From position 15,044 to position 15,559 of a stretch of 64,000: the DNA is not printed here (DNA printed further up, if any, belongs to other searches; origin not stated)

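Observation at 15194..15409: Small Sec-secreted 6-cysteine peptide gene between toxin-antitoxin loci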

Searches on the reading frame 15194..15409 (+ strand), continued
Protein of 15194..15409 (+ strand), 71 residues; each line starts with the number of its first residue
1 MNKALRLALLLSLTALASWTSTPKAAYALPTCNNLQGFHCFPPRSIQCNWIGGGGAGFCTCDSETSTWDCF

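Call 33: fold_search(model_id=the predicted structure, library=pdb)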
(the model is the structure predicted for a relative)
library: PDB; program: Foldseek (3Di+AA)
matches with E <= 10: 91; with E <= 0.001: 0
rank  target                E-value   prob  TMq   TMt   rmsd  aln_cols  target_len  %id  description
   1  9s6c_C                1.9e+00  0.21  0.29  0.07   2.3        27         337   18  B12 Binding protein - BtuK1 (released 2025-09-17)
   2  2cg6                  2.1e+00  0.33  0.34  0.28   1.9        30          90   20  Second and third fibronectin type I module pair (crystal form I). (released 2007-02-27)
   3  9s6c_B                2.5e+00  0.11  0.24  0.06   2.4        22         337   18  B12 Binding protein - BtuK1 (released 2025-09-17)
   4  3ka5_A                2.7e+00  0.25  0.33  0.39   1.7        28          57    0  Crystal structure of Ribosome-associated protein Y (PSrp-1) from Clostridium acetobutylicum. Northeast Structural Geno (released 2009-11-03)
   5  4fxe_F                3.1e+00  0.08  0.28  0.26  17.4        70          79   13  Crystal structure of the intact E. coli RelBE toxin-antitoxin complex (released 2012-08-29)
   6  2kc8_MODEL_1_A        3.5e+00  0.08  0.27  0.22  18.9        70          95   10  Structure of E. coli toxin RelE (R81A/R83A) mutant in complex with antitoxin RelBc (K47-L79) peptide (released 2009-03-17)
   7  9s6c_A                3.7e+00  0.16  0.33  0.08   5.8        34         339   18  B12 Binding protein - BtuK1 (released 2025-09-17)
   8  4fxe_E                3.7e+00  0.09  0.28  0.25  18.5        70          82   10  Crystal structure of the intact E. coli RelBE toxin-antitoxin complex (released 2012-08-29)
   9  9jyz_P                4.0e+00  0.16  0.30  0.03   2.5        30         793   10  portal-tail complex of mature T7 (released 2024-12-11)
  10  5y2z_H                4.3e+00  0.14  0.33  0.08   5.0        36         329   11  Crystal structure of human LGI1 EPTP-ADAM22 complex (released 2018-05-02)
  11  4v7j_Ay               4.3e+00  0.08  0.27  0.23  18.0        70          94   14  Structure of RelE nuclease bound to the 70S ribosome (precleavage state) (released 2014-07-09)
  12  2cr4_MODEL_1_A        4.6e+00  0.21  0.34  0.20   1.7        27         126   11  Solution structure of the SH2 domain of human SH3BP2 protein (released 2005-11-20)
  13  6t7o_A                4.6e+00  0.15  0.32  0.37   1.6        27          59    4  X-ray structure of the C-terminal domain of S. aureus Hibernating Promoting Factor (CTD-SaHPF) (released 2019-12-11)
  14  3lyv_B                4.6e+00  0.14  0.31  0.36   1.7        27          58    4  Crystal structure of a domain of ribosome-associated factor Y from streptococcus pyogenes serotype M6. Northeast Struc (released 2010-05-26)
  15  7sk7_B                4.6e+00  0.14  0.32  0.36   6.3        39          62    5  Cryo-EM structure of human ACKR3 in complex with CXCL12, a small molecule partial agonist CCX662, and an extracellular (released 2022-07-27)
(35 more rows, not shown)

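Call 34: search_protein_representatives(alignment_id=A2)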
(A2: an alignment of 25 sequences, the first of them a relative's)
Query: 25 sequences, 72 profile positions. Proteins with E-value up to 0.001 (for the whole library): 182; up to 1e-10: 29; up to 1e-30: 1. The best 150 are listed.
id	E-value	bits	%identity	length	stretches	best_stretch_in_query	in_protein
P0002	1.8e-34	133.8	-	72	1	1-72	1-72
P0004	2.5e-30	120.6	-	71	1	1-71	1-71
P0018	1.8e-27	111.4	-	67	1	1-72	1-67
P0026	5.7e-26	106.6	-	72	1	1-71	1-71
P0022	6.0e-26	106.5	-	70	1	1-71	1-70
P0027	6.1e-22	93.7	-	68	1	1-71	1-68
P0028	8.8e-22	93.2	-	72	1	1-72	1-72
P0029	3.9e-20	87.9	-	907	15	18-48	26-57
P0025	6.1e-19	84.1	-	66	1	1-71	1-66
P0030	8.9e-17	77.2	-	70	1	1-71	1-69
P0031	7.9e-16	74.1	-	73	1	1-71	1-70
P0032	2.4e-15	72.5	-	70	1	1-71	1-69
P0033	3.1e-15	72.2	-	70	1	1-71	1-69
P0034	4.3e-15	71.8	-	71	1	1-71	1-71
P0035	1.2e-14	70.3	-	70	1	1-71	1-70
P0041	8.0e-13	64.5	-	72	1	1-71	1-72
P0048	4.5e-11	58.9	-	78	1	1-71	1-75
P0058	6.5e-10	55.2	-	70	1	1-71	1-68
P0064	3.3e-09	52.9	-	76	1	1-71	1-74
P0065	7.2e-09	51.8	-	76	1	1-71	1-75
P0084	8.3e-08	48.4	-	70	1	1-72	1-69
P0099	3.6e-07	46.4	-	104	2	15-71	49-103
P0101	4.4e-07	46.1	-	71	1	1-72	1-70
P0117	1.5e-06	44.4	-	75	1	5-71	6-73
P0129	9.9e-06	41.8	-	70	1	1-72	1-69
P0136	1.8e-05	41.0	-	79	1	1-71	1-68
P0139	1.8e-05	40.9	-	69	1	1-71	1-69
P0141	1.9e-05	40.8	-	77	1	5-68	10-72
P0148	3.2e-05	40.1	-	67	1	1-72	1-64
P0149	3.3e-05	40.1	-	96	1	3-71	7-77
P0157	5.6e-05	39.3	-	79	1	6-71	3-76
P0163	7.1e-05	39.0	-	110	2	22-72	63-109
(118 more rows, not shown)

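Call 37: list_cluster_members(proteins=[P0029, P0030, P0033, P0041, P0048, P0058, P0064, P0084, P0101, P0129])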
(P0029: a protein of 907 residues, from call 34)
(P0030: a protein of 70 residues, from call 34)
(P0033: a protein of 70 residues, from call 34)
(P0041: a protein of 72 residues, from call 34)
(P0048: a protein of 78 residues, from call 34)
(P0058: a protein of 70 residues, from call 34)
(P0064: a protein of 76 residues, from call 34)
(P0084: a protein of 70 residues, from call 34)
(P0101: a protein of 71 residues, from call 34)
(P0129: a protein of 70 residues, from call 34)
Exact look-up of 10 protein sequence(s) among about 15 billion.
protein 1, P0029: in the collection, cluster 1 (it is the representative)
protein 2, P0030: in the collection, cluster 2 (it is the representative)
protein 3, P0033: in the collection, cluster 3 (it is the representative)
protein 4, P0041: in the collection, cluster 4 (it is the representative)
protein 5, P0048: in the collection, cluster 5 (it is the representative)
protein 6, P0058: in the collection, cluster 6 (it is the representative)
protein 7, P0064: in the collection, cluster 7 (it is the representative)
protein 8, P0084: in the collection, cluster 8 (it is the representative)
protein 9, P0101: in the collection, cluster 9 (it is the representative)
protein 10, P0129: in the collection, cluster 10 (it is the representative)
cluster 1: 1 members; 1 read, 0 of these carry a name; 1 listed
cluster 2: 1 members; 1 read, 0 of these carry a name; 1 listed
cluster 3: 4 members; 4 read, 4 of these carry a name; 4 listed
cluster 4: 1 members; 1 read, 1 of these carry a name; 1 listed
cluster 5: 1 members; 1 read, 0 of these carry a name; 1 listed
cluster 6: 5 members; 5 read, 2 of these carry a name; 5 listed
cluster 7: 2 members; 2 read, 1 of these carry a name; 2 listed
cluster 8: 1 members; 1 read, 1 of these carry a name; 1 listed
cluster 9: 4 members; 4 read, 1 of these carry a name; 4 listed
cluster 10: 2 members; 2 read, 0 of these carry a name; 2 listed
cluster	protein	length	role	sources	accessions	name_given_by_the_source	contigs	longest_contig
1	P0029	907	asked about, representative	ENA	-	-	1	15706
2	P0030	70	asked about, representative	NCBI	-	-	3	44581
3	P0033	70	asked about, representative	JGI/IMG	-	hypothetical protein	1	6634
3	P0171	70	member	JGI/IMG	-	hypothetical protein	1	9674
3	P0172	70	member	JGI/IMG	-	hypothetical protein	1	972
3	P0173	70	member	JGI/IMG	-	hypothetical protein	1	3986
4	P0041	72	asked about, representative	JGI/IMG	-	hypothetical protein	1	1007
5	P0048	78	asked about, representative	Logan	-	-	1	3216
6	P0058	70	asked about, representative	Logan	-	-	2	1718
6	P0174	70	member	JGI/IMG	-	hypothetical protein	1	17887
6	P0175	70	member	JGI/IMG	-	hypothetical protein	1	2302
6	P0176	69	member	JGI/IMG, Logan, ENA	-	-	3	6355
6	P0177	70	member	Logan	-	-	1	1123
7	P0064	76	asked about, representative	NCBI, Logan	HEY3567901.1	MAG TPA: hypothetical protein VGP73_08200 [Thermoanaerobaculia bacterium]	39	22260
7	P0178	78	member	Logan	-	-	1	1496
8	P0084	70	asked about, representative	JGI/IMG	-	hypothetical protein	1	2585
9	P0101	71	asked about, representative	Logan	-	-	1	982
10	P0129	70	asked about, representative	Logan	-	-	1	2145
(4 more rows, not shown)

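Call 54: find_homologous_proteins(query=A4, max_evalue=0.001)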
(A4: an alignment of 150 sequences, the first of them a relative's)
Query A4 (150 sequences) (71 aa, profile of the alignment): 19 proteins with E <= 0.001 among 988 candidates.
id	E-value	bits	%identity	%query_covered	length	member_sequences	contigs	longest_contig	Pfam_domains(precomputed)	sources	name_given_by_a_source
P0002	3.2e-21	93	71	100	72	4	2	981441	-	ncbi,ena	-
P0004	1.1e-19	88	61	99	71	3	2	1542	-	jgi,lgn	jgi:hypothetical protein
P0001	1.6e-19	88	100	100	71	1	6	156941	-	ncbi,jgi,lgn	-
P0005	3.7e-19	87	55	100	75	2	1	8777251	-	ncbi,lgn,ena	-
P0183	6.9e-19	86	31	100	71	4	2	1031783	-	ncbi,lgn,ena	-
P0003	7.4e-19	86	67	100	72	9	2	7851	-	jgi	jgi:hypothetical protein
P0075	2.5e-17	81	30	86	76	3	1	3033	-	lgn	-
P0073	3.1e-17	80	33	56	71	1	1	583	-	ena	-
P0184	5.1e-17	80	32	99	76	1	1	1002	-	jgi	jgi:hypothetical protein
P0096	4.9e-16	77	26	100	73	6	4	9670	-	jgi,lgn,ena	-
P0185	7.0e-16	76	26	100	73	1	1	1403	-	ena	-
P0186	1.0e-15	76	32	99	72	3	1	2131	-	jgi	jgi:hypothetical protein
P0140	1.7e-15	75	23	100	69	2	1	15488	-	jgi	jgi:hypothetical protein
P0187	2.1e-15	74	30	99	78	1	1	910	-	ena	-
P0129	2.6e-15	74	24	100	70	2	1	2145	-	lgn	-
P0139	3.9e-14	70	25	99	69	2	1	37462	-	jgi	jgi:hypothetical protein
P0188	1.7e-13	68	41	99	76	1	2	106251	-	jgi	jgi:hypothetical protein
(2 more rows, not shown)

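Call 55: find_encoding_contigs(protein=P0183, flank=6000, max_places=2)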
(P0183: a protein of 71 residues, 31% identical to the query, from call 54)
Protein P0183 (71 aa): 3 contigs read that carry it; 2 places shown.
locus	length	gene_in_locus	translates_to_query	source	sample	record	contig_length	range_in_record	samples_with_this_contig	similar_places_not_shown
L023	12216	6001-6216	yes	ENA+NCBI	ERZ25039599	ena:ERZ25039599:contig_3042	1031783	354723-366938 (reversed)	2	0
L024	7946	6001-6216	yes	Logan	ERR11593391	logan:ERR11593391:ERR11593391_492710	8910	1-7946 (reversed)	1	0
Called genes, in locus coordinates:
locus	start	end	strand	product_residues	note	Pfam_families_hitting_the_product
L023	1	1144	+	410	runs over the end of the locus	PF05977:MFS_3, PF07690:MFS_1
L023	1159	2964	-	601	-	-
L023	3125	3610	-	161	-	PF06271:RDD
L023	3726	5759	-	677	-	PF01145:Band_7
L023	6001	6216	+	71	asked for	-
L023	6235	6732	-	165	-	PF00583:Acetyltransf_1, PF13673:Acetyltransf_10 (weak), PF13508:Acetyltransf_7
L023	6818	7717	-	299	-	-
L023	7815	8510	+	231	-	-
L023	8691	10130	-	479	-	PF02321:OEP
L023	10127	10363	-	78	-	PF00873:ACR_tran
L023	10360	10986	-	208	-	PF00873:ACR_tran (weak)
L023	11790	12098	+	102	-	-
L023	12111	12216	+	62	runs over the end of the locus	-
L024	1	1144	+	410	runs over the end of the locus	PF05977:MFS_3, PF07690:MFS_1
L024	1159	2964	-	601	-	-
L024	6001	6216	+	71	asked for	-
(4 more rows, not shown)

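Call 56: find_encoding_contigs(protein=P0188, flank=6000, max_places=2)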
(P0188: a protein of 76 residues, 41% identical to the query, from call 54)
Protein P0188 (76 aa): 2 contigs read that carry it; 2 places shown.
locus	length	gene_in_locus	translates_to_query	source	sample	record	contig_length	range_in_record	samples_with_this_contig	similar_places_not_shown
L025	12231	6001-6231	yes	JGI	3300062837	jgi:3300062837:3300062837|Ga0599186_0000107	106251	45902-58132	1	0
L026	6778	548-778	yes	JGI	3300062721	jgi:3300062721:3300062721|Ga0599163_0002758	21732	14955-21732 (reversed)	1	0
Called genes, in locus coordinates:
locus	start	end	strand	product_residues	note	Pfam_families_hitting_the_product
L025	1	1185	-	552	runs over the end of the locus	-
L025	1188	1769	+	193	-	-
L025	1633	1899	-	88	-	PF04002:RadC, PF14464:Prok-JAB (weak)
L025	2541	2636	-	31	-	-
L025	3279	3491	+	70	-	-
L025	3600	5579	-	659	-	PF02195:ParB_N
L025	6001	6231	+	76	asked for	-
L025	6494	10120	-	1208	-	PF19587:DUF6094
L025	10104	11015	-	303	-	-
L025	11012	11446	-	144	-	-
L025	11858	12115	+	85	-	-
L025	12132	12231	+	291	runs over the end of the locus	PF02086:MethyltransfD12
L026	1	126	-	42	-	?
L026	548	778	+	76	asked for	-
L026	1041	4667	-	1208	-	PF19587:DUF6094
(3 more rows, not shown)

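Call 57: find_encoding_contigs(protein=P0139, flank=6000, max_places=2)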
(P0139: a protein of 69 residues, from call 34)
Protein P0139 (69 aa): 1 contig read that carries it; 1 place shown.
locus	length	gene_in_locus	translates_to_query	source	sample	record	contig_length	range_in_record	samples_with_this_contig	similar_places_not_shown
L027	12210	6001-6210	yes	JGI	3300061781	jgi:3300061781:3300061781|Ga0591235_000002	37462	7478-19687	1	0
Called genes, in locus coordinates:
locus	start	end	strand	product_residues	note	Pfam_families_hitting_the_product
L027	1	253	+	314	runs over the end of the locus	PF13676:TIR_2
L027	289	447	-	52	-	-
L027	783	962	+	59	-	-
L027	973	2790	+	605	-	PF20695:UbiD_N, PF01977:UbiD, PF20696:UbiD_C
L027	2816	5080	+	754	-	-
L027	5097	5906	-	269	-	PF00106:adh_short, PF08659:KR, PF13561:adh_short_C2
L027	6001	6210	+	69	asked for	-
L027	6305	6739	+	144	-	-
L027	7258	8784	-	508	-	PF02133:Transp_cyt_pur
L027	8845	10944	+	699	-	PF00082:Peptidase_S8, PF13330:Mucin2_WxxW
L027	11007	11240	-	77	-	-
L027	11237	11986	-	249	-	PF05988:DUF899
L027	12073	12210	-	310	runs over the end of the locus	PF04542:Sigma70_r2, PF08281:Sigma70_r4_2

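Call 62: search_protein_families(library=pfam, alignment_id=A4, max_evalue=1)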
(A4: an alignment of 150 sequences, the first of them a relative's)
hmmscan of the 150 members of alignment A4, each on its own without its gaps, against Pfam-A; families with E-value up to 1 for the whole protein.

A. member 1, P0001 (71 aa): 1 family
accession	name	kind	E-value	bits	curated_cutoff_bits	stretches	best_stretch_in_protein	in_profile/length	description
PF18720.7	EGF_Tenascin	-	0.23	12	25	1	57-70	15-28/29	Tenascin EGF domain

B. families by the number of members that match (of 150 scanned): 32 families (the first 25 are shown)
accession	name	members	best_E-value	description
PF23105.1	EGF_integrin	4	0.023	Integrin EGF domain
PF23244.1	VWF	3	0.0041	Von Willebrand factor-like domain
PF08139.17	LPAM_1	2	0.0057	Prokaryotic membrane lipoprotein lipid attachment site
PF03427.18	CBM_19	2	0.016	Carbohydrate binding domain (family 19)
PF10690.14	Myticin-prepro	2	0.029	Myticin pre-proprotein from the mussel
PF13663.11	DUF4148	2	0.14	Domain of unknown function (DUF4148)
PF18720.7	EGF_Tenascin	2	0.18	Tenascin EGF domain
PF25052.1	AtDEF-like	1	0.0036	Defensin-like family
PF13829.11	DUF4191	1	0.013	Domain of unknown function (DUF4191)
PF05375.19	Pacifastin_I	1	0.014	Pacifastin inhibitor (LCMII)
PF02380.20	Papo_T_antigen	1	0.021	T-antigen specific domain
PF12661.13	hEGF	1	0.024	Human growth factor-like EGF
PF10959.13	DUF2761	1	0.03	Protein of unknown function (DUF2761)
PF12284.13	HoxA13_N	1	0.033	Hox protein A13 N terminal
PF16594.10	ATP-synt_Z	1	0.035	Putative AtpZ or ATP-synthase-associated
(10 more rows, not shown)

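Call 65: list_cluster_members(proteins=[P0183, P0117, P0141, P0148, P0163, P0149, P0136, P0099, P0065, P0157])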
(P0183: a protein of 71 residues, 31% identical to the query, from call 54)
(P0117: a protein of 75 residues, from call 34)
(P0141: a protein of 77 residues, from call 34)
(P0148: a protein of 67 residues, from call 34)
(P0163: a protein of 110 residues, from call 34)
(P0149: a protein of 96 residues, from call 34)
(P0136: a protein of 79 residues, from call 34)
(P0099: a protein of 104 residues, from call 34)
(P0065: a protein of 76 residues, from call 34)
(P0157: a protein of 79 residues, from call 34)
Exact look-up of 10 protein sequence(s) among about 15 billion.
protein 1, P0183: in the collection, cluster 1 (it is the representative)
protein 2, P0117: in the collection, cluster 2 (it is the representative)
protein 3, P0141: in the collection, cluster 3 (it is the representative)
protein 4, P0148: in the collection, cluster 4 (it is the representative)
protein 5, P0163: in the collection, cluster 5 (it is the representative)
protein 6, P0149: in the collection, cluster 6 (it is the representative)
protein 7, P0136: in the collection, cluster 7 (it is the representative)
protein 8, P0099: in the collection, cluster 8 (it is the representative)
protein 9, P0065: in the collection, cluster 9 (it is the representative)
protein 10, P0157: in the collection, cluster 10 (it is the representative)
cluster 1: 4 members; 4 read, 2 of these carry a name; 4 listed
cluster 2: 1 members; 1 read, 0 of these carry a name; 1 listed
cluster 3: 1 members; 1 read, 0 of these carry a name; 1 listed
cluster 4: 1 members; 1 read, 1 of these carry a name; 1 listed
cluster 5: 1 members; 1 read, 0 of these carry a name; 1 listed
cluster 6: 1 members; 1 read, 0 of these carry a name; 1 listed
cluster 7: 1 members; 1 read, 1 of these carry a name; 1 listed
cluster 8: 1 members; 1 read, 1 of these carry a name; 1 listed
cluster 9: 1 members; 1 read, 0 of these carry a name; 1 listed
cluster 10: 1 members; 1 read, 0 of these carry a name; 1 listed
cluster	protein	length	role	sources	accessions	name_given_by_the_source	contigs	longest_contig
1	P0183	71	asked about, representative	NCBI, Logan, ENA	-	-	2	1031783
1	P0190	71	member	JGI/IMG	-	hypothetical protein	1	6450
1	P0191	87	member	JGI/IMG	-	hypothetical protein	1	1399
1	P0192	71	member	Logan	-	-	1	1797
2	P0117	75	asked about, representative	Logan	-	-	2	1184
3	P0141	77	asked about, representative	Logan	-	-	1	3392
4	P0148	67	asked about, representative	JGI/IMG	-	hypothetical protein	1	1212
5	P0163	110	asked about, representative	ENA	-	-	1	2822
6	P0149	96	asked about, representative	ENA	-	-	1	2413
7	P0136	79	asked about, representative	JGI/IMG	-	hypothetical protein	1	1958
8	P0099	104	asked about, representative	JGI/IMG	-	hypothetical protein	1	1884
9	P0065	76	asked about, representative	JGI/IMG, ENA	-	-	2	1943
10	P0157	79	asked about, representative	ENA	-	-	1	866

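Call 69: search_dna_similar(query=window:15194-15406:+, collection=plasmids, mode=protein, max_evalue=1, max_rows=5)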
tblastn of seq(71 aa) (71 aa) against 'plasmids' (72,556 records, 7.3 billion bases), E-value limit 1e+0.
No match.

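Call 70: search_dna_similar(query=window:15194-15406:+, collection=phages, mode=protein, max_evalue=1, max_rows=5)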
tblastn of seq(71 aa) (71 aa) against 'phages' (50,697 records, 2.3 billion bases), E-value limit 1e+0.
No match.
